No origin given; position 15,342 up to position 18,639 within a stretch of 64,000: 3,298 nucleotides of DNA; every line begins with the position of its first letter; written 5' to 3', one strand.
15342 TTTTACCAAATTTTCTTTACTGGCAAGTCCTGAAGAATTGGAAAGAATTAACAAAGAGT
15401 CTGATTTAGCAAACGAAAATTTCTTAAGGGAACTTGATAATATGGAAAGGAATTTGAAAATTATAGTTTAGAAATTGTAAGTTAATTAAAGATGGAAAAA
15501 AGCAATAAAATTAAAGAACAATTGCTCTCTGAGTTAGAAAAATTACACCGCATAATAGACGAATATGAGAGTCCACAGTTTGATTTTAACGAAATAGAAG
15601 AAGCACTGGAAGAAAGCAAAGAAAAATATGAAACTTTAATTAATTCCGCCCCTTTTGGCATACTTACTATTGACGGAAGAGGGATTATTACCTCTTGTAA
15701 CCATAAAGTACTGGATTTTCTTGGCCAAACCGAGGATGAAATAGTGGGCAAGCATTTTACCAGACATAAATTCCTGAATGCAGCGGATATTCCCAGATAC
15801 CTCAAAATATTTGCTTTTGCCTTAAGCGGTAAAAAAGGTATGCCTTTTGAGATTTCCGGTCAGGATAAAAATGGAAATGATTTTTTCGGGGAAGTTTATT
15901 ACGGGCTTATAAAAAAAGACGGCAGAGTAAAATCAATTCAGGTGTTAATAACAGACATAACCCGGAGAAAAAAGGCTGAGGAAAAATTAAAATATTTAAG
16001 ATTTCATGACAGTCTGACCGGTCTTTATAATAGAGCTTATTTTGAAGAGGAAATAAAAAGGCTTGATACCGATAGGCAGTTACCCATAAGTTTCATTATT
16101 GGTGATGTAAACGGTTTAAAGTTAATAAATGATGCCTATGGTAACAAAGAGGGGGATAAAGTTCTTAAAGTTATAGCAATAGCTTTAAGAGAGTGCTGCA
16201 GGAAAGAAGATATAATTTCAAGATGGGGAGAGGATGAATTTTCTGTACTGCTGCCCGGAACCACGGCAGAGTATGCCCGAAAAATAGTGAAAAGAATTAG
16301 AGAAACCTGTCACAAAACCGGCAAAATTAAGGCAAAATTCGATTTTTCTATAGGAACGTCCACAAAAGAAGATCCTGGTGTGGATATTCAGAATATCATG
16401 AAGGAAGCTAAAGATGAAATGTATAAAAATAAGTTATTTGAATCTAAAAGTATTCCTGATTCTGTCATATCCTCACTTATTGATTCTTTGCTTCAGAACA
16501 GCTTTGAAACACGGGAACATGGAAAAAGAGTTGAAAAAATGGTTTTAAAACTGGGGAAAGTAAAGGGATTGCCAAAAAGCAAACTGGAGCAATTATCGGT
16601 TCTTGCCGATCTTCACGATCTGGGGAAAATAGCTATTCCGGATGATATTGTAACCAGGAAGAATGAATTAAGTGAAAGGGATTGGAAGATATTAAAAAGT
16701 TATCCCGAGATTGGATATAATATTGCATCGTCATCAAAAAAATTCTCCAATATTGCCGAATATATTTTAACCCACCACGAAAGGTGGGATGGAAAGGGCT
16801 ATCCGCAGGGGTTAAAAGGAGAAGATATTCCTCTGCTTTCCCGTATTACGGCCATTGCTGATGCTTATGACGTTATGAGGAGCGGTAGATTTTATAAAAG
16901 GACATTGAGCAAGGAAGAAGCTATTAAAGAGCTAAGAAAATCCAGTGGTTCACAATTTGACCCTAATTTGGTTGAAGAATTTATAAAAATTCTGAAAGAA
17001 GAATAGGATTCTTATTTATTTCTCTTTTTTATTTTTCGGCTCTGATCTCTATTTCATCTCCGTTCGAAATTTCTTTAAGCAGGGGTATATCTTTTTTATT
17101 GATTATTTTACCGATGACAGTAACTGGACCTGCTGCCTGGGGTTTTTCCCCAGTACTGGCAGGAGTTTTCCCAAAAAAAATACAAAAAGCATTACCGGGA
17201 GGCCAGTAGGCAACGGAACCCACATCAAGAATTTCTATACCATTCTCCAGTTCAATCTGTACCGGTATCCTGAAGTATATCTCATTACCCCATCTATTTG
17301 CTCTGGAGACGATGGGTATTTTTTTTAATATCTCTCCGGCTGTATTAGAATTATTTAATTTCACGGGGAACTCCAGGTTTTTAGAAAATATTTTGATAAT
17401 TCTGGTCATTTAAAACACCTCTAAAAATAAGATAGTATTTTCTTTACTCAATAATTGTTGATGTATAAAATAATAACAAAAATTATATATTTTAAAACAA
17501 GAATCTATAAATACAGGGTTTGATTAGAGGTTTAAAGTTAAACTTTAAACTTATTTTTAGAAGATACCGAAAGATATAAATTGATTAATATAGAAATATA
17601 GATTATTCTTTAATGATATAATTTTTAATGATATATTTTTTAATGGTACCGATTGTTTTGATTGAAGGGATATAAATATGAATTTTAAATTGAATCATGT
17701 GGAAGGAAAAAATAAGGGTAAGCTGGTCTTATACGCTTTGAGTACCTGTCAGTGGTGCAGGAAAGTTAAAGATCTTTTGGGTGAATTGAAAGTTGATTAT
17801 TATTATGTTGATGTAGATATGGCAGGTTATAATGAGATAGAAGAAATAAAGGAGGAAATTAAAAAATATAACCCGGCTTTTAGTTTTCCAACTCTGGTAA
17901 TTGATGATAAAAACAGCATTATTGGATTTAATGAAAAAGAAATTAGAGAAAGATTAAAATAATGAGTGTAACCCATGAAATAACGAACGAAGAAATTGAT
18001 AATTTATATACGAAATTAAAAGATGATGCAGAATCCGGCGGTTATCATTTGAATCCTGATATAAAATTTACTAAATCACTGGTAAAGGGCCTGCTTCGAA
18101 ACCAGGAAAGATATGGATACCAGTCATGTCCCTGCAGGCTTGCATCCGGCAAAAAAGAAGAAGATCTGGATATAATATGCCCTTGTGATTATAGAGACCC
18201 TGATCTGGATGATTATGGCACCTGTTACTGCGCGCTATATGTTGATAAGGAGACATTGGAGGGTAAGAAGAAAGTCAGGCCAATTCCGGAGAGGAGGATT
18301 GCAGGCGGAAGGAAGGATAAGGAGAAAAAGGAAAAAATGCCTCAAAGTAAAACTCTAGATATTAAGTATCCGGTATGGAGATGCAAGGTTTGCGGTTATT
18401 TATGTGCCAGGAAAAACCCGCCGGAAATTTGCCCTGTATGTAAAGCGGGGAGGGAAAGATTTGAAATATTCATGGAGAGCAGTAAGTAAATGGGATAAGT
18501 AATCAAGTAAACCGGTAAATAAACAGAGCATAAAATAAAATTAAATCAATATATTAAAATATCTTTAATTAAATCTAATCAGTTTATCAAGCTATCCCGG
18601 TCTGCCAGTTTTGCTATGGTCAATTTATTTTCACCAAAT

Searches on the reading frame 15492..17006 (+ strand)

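Call 70: search_protein_families(library=pfam, proteins=[window:15492-17006:+], max_evalue=0.00001)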
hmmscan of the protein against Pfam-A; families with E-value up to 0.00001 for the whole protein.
window:15492-17006:+ (504 aa): 7 families
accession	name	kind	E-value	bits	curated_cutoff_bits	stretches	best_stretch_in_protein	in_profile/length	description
PF13487.12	HD_5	-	1.8e-36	125.9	27.2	1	333-493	7-170/170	HD domain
PF00990.26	GGDEF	-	6.8e-34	117.4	23.8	1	171-314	2-155/161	Diguanylate cyclase, GGDEF domain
PF01966.28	HD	-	5.8e-15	56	22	1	342-462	3-116/116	HD domain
PF13426.13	PAS_9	-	1.1e-10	42.1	27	1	55-157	2-102/103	PAS domain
PF00989.32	PAS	-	2.7e-07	31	22.6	1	44-89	1-46/113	PAS fold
PF13188.13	PAS_8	-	2.7e-07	30.7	21.8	1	44-92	1-50/65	PAS domain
PF08448.16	PAS_4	-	3.3e-06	27.7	23.1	1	51-160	2-109/110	PAS fold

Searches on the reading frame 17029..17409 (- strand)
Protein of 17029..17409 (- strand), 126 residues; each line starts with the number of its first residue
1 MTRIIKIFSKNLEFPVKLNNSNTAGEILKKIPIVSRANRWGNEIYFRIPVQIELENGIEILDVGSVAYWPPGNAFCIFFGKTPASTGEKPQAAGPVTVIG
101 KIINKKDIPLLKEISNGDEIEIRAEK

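Call 70: search_protein_families(library=pfam, proteins=[window:17029-17409:-], max_evalue=0.00001)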
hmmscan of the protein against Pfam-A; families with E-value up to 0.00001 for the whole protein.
window:17029-17409:- (126 aa): 2 families
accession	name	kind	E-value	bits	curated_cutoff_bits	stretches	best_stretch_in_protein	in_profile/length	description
PF04126.18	Cyclophil_like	-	2.3e-35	121.5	27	1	5-123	3-120/120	Cyclophilin-like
PF18050.6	Cyclophil_like2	-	4.3e-10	40.1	22.7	1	11-108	5-99/115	Cyclophilin-like family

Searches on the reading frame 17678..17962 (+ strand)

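Call 70: search_protein_families(library=pfam, proteins=[window:17678-17962:+], max_evalue=0.00001)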
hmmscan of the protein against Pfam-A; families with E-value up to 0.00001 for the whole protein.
window:17678-17962:+ (94 aa): 2 families
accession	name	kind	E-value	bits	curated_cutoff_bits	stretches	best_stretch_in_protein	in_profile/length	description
PF00462.30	Glutaredoxin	-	7.9e-14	52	22.9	1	17-78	2-58/60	Glutaredoxin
PF13417.12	GST_N_3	-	9.5e-07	29.5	22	1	18-80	1-56/75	Glutathione S-transferase, N-terminal domain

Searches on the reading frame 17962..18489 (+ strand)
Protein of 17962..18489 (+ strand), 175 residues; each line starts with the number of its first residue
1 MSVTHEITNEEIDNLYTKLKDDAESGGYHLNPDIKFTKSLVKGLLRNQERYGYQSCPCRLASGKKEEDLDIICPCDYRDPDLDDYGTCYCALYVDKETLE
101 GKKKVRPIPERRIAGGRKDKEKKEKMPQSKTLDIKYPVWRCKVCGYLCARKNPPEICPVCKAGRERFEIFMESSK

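Call 3: search_protein_families(library=pfam, proteins=[window:17962-18489:+], max_evalue=0.01)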
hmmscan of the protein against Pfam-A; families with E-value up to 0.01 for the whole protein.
window:17962-18489:+ (175 aa): 3 families
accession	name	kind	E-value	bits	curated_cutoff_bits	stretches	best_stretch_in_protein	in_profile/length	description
PF02943.20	FeThRed_B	-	2.3e-23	82.7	22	1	20-103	10-95/106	Ferredoxin thioredoxin reductase catalytic beta chain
PF21349.2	RUBY_RBDX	-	3.7e-14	52.3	26.5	1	139-168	1-30/30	Rubrerythrin, rubredoxin-like domain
PF23458.2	DUF7130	-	2.1e-05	24.7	35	1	124-171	39-87/89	Domain of unknown function (DUF7130)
